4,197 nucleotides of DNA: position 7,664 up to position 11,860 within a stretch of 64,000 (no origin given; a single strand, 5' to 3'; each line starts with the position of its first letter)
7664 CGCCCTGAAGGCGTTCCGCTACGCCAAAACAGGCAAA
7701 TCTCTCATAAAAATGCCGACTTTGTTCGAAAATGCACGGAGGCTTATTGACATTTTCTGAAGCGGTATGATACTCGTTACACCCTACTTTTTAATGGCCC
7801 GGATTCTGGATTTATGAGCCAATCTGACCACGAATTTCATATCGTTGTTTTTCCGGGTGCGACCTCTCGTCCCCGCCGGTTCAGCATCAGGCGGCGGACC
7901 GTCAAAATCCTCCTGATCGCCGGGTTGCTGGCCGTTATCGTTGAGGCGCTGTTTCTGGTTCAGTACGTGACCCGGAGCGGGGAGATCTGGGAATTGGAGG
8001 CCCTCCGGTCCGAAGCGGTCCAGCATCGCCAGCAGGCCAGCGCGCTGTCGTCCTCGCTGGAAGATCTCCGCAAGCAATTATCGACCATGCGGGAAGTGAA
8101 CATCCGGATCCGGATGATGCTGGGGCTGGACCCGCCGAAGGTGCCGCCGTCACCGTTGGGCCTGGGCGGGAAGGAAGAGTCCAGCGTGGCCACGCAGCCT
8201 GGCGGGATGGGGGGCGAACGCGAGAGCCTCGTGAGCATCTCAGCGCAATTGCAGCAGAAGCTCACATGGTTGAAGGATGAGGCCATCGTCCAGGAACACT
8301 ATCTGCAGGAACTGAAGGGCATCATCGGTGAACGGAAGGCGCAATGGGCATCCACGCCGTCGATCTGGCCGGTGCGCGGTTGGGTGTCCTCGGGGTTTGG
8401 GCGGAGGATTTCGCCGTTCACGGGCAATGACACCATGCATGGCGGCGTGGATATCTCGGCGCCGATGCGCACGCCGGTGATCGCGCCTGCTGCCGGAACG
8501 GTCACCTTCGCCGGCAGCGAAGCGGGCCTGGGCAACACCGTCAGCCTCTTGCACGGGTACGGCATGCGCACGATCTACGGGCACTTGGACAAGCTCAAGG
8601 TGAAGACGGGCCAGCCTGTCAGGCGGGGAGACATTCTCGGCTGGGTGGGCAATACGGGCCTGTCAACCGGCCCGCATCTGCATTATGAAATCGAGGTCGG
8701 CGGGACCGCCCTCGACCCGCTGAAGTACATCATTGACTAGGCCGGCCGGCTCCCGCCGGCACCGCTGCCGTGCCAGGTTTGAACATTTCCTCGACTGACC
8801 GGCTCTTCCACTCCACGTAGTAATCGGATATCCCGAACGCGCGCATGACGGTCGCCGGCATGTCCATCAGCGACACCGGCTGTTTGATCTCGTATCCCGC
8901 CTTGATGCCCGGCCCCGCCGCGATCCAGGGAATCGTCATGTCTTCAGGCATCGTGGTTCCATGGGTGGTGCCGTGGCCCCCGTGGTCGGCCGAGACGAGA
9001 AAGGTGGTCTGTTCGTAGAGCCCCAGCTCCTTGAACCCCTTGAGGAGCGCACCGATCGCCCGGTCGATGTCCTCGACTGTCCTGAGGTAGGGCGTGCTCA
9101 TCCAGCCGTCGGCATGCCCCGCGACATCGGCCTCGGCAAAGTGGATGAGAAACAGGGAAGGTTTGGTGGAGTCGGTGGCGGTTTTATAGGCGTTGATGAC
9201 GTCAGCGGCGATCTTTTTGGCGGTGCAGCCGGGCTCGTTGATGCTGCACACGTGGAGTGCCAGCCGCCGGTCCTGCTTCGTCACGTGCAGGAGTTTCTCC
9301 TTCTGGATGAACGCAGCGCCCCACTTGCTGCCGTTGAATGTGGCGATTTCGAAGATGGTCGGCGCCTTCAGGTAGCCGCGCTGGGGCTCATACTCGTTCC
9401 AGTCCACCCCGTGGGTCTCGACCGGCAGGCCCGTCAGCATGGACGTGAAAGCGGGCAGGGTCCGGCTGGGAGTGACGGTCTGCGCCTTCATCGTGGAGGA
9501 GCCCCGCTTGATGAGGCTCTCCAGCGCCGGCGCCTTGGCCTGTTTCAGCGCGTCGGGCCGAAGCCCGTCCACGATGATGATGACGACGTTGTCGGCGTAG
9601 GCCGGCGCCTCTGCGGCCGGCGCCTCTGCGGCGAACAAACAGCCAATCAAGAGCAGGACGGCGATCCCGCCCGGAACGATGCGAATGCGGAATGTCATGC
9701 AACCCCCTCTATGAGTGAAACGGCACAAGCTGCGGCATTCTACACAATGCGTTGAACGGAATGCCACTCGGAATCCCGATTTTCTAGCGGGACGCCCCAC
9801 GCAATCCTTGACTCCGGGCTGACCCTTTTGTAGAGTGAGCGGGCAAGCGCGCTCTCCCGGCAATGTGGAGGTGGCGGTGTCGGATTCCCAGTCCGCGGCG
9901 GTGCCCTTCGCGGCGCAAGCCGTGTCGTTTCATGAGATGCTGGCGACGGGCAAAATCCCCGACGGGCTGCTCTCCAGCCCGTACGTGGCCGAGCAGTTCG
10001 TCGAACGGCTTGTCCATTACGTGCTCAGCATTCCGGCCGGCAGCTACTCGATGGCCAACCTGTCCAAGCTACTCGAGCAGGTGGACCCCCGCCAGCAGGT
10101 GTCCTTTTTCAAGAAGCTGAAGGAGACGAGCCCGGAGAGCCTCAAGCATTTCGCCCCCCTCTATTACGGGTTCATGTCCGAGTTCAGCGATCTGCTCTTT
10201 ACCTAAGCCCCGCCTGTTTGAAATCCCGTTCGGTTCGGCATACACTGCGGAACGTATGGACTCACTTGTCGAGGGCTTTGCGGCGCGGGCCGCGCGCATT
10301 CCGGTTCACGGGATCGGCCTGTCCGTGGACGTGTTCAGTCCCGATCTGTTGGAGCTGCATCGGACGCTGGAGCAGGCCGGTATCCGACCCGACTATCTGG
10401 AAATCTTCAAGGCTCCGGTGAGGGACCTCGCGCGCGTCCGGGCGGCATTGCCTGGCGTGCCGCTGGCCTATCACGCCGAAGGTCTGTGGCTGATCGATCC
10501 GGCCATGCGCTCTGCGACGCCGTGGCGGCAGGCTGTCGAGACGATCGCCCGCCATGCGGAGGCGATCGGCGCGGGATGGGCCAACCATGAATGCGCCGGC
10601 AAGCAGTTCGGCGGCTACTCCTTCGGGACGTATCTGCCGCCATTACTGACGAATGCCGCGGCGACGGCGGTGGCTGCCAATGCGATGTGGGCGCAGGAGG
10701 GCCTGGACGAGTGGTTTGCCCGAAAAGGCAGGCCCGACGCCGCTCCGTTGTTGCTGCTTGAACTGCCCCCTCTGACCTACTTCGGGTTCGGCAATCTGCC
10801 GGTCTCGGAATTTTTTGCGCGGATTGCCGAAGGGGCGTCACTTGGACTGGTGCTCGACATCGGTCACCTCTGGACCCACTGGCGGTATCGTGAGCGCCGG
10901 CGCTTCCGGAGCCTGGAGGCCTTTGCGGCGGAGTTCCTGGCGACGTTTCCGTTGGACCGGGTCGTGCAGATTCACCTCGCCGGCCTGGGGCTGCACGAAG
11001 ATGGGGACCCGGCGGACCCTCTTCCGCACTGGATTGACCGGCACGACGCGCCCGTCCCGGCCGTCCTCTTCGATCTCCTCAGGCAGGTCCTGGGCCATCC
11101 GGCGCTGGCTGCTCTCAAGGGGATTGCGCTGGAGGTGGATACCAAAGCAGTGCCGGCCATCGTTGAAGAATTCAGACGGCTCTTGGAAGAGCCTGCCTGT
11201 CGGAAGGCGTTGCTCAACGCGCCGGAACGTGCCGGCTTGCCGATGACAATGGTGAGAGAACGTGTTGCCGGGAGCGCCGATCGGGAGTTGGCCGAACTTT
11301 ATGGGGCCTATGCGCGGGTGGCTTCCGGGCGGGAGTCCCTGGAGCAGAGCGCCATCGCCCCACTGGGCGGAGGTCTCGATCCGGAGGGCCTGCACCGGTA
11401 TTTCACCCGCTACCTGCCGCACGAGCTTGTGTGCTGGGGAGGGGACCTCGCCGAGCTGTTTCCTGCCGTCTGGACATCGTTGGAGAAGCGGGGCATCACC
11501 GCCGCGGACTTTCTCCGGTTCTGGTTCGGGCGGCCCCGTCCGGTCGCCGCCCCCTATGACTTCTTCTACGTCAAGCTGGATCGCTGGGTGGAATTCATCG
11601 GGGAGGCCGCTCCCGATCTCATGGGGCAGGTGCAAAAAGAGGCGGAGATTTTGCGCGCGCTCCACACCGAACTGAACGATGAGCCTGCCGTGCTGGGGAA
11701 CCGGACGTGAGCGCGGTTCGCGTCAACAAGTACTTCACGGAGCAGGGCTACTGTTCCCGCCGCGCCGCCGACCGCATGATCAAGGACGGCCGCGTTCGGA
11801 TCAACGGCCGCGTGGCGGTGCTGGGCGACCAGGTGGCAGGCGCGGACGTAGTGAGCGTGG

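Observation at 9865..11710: Non-canonical MNIO: 484-aa DUF692-like protein with an extra C-terminal domain and a Cys-free upstream partner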

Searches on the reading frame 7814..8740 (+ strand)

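Call 3: search_protein_families(library=pfam, proteins=[window:7814-8740:+], max_evalue=0.1)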
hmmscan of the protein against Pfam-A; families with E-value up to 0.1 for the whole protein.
window:7814-8740:+ (308 aa): 2 families
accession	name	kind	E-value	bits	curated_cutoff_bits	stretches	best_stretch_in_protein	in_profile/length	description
PF01551.29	Peptidase_M23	-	6.2e-33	113.3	28.7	1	208-302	2-96/96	Peptidase family M23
PF14662.11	KASH_CCD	-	0.098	13.1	43.3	0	64-99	48-86/191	Coiled-coil region of CCDC155 or KASH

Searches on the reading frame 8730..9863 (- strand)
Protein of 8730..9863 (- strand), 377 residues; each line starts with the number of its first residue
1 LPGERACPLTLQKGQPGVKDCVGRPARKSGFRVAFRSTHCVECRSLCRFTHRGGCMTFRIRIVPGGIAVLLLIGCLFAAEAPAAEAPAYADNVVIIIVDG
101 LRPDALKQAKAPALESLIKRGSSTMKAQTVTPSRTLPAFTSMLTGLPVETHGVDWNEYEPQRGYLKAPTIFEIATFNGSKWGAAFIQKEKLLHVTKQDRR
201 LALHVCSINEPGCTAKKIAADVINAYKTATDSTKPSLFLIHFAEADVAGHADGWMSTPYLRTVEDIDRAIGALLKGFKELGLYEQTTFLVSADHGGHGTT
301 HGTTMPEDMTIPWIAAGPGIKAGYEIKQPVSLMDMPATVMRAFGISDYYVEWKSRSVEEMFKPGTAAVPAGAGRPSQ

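Call 3: search_protein_families(library=pfam, proteins=[window:8730-9863:-], max_evalue=0.1)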
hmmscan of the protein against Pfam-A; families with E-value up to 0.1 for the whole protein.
window:8730-9863:- (377 aa): 4 families
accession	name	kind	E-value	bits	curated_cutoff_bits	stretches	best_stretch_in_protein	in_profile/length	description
PF01663.27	Phosphodiest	-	8.4e-30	105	23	1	93-297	1-222/342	Type I phosphodiesterase / nucleotide pyrophosphatase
PF00884.28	Sulfatase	-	9.9e-17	61.6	25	1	92-345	2-301/301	Sulfatase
PF01676.23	Metalloenzyme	-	9.6e-11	42.1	24.3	1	203-346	110-251/252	Metalloenzyme superfamily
PF07394.17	DUF1501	-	0.051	13.2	27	0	262-295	267-300/390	Protein of unknown function (DUF1501)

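Call 4: search_protein_families(library=ncbifam, proteins=[window:8730-9863:-], max_evalue=0.1)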
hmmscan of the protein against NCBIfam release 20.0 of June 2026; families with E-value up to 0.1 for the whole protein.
window:8730-9863:- (377 aa): 13 families
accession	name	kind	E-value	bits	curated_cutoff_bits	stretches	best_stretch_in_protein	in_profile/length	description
NF010322.0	PRK13759.1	equivalog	1.7e-11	43.3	481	2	92-153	8-73/486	arylsulfatase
TIGR01307.1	pgm_bpd_ind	equivalog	1.1e-05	24.1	330.65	1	210-345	364-492/504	2,3-bisphosphoglycerate-independent phosphoglycerate mutase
NF003766.0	PRK05362.1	equivalog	1.3e-05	24.1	256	1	220-347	265-384/396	phosphopentomutase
NF042991.1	alk_phos_PafA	equivalog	1.5e-05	23.6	650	1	297-345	491-538/554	alkaline phosphatase PafA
NF009049.0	PRK12383.1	equivalog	1.7e-05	24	254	1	220-346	272-389/408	phosphopentomutase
NF052527.1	Mn_arylsulf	exception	2.5e-05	23.4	850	1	91-153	2-69/479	manganese-dependent arylsulfatase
NF045661.1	HdlasePehA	equivalog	2.9e-05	22.9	900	1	91-153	3-69/506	phosphoric/sulfuric ester hydrolase PehA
TIGR02335.1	hydr_PhnA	equivalog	3.3e-05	23.1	407.55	1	92-158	14-83/408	phosphonoacetate hydrolase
TIGR03417.1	chol_sulfatase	equivalog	6e-05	22.1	433.45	1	259-344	255-345/500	choline-sulfatase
NF003104.0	PRK04024.1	equivalog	0.00075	18.4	489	1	209-295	268-348/412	2,3-bisphosphoglycerate-independent phosphoglycerate mutase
NF053595.1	LptchSynLtaSGpos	equivalog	0.0018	16.9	970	1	257-307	428-478/626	lipoteichoic acid synthase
TIGR01696.1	deoB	equivalog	0.0019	17.1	341.2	1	257-347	291-375/381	phosphopentomutase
NF038282.1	LapC_YejM_PbgA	exception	0.0088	14.4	825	1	230-341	385-498/584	LPS biosynthesis-modulating metalloenzyme YejM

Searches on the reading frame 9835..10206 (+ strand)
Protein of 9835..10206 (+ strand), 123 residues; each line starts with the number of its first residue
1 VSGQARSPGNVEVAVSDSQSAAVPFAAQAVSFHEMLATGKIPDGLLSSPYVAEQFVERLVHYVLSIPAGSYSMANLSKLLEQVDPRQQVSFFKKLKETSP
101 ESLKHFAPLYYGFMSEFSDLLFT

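Call 3: search_protein_families(library=pfam, proteins=[window:9835-10206:+], max_evalue=0.1)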
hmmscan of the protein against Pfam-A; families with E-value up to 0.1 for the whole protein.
window:9835-10206:+ (123 aa): 0 families

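Call 4: search_protein_families(library=ncbifam, proteins=[window:9835-10206:+], max_evalue=0.1)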
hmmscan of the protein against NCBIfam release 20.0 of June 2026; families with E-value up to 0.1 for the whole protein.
window:9835-10206:+ (123 aa): 0 families

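Call 13: find_homologous_proteins(query=window:9877-10206:+, max_evalue=0.01)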
Query window:9877-10206:+ (109 aa): 617 proteins with E <= 0.01 among 622 candidates; the best 120 are listed.
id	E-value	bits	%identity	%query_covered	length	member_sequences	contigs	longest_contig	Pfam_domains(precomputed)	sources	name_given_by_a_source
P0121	6.2e-61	221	96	100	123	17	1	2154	-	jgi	jgi:hypothetical protein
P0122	8.8e-61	220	96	100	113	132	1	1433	-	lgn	-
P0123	1.2e-59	217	94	100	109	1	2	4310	-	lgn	-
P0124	3.5e-59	215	94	100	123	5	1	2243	-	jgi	jgi:hypothetical protein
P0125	4.8e-59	215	96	98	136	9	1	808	-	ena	-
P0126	1.0e-57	211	91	100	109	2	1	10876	-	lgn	-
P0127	1.5e-57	210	92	100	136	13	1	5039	-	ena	-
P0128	2.5e-57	209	93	98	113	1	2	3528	-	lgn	-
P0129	1.8e-56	207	89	100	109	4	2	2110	-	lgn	-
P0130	9.5e-56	204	89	100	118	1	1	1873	-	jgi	jgi:hypothetical protein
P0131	6.2e-55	202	86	100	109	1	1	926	-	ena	-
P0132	9.5e-55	201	88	100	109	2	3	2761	-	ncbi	-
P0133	1.6e-54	200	83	100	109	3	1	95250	-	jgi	jgi:hypothetical protein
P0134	2.2e-54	200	85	100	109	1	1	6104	-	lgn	-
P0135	2.4e-54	200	85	100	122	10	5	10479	-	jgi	jgi:hypothetical protein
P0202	5.5e-45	170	74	100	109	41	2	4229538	-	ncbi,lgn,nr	ncbi:MAG: hypothetical protein LZF60_150029 [Nitrospira sp.]|nr:hypothetical protein [Nitrospira sp.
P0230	1.6e-44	168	73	100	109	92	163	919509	-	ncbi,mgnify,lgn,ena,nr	ncbi:MAG TPA: hypothetical protein PKW52_05720 [Nitrospira sp.]|mgnify:FL=1|nr:hypothetical protein 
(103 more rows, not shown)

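Call 14: search_protein_families(library=pfam, proteins=[window:9877-10206:+], max_evalue=10)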
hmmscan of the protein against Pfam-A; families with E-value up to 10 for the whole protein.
window:9877-10206:+ (109 aa): 0 families

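Call 15: find_encoding_contigs(protein=P0230, flank=8000, max_places=3)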
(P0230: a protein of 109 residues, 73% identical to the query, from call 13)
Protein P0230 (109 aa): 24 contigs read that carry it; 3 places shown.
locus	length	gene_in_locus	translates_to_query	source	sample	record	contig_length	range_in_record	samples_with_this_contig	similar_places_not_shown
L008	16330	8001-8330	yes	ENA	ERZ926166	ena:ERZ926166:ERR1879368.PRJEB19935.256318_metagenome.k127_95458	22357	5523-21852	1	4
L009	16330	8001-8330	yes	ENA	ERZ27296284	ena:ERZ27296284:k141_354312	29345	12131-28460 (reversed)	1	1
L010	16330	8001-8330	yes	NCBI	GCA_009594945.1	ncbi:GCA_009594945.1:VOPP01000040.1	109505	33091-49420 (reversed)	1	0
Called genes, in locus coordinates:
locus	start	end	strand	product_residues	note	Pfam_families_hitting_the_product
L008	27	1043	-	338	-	PF04187:Cofac_haem_bdg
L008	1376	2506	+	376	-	-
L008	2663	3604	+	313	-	PF20030:bpMoxR, PF00004:AAA, PF07726:AAA_3, PF07728:AAA_5, PF17863:AAA_lid_2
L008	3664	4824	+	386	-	PF01882:DUF58 (weak)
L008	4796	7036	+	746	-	PF11992:TgpA_N, PF01841:Transglut_core, PF13559:DUF4129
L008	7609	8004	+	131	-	-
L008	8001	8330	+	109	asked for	-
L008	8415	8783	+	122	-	-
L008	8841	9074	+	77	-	-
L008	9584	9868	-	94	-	PF03966:Trm112p (weak)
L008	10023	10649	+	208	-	PF04367:DUF502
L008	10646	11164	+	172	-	PF00583:Acetyltransf_1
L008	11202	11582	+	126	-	-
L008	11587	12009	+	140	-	-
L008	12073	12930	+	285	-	PF18306:LDcluster4, PF03641:Lysine_decarbox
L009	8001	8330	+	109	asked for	-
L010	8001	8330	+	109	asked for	-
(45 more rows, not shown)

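Call 16: find_encoding_contigs(protein=P0202, flank=8000, max_places=2)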
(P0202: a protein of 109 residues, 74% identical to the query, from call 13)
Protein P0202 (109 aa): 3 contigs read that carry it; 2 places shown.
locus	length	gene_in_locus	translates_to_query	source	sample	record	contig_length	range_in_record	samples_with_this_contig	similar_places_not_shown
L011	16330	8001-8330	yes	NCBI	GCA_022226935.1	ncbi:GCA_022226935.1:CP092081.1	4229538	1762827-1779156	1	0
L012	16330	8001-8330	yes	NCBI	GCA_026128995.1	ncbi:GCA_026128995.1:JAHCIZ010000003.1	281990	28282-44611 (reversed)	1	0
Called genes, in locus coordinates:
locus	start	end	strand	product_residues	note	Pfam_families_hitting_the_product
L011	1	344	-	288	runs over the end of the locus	-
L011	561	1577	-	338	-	PF04187:Cofac_haem_bdg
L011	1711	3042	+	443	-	-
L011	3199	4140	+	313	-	PF20030:bpMoxR, PF00004:AAA, PF07726:AAA_3, PF07728:AAA_5, PF17863:AAA_lid_2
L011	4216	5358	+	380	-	PF01882:DUF58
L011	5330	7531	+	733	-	PF11992:TgpA_N, PF01841:Transglut_core, PF13559:DUF4129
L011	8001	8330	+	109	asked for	-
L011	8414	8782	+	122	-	-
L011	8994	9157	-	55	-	-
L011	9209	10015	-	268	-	PF00398:RrnaAD, PF13649:Methyltransf_25 (weak)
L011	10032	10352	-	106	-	-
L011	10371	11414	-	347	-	PF04166:PdxA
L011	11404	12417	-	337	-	PF01699:Na_Ca_ex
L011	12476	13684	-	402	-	PF01969:Ni_insertion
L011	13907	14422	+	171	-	-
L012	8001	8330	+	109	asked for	-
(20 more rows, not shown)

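Call 53: search_solved_structures(query=A4, max_evalue=10, show_alignments=2)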
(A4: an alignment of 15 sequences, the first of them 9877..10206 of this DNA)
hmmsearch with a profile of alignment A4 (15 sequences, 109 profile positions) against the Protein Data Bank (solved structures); distinct sequences matched with E-value up to 10: 4.
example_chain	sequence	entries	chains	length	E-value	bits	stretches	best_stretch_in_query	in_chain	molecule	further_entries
4h73_A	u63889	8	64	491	0.079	16.4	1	8-50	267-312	Aldehyde dehydrogenase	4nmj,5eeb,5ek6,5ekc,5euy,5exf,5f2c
1fmm_S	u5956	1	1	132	0.78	13.2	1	33-90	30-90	ACIDIC FIBROBLAST GROWTH FACTOR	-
7teu_A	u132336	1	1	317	1.1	12.7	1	19-92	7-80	Tyrosine-protein kinase JAK2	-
5zcr_A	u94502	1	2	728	1.6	12.2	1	64-108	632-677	Maltooligosyl trehalose synthase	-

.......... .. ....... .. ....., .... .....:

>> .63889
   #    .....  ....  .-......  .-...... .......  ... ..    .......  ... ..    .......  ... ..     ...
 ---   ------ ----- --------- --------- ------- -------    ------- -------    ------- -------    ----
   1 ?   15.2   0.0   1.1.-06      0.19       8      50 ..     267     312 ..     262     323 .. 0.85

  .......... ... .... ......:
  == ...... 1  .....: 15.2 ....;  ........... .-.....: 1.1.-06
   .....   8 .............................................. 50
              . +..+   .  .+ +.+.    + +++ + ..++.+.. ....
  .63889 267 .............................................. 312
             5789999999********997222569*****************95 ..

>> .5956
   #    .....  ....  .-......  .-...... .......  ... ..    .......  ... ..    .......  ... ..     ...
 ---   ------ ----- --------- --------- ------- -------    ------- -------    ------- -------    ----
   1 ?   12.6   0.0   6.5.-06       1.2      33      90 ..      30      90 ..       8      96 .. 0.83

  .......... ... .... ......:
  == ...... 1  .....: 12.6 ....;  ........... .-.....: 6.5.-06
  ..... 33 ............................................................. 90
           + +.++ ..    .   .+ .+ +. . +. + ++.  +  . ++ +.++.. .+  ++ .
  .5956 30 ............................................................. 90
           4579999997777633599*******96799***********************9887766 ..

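Call 56: search_protein_families(library=pfam, alignment_id=A4, max_evalue=10)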
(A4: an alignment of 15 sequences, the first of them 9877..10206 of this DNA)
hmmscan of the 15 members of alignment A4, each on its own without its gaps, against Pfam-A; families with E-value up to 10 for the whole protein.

A. member 1, window:9877-10206:+ (109 aa): 0 families

B. families by the number of members that match (of 15 scanned): 2 families
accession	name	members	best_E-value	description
PF06039.21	Mqo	2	0.24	Malate:quinone oxidoreductase (Mqo)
PF22342.1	T3SS_CopN_3rd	1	0.12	T3SS, Low calcium response E, third helical domain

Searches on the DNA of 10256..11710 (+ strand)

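Call 87: search_rna_families(sources=[L033, L076, L021, L038, L067, L164], threshold=evalue, max_evalue=1)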
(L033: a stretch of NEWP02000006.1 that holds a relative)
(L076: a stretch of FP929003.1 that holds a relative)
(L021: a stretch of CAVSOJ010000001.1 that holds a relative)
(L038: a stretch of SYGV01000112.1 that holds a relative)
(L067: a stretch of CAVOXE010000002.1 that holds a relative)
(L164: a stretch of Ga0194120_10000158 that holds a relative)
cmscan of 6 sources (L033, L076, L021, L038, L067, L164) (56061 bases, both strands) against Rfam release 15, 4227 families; matches with E-value up to 1: 1.
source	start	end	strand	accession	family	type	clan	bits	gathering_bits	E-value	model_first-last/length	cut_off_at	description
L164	6486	6573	-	RF03677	mir-1304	Gene; miRNA;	-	27.4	90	0.29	1-87/87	no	mir-1304 microRNA precursor family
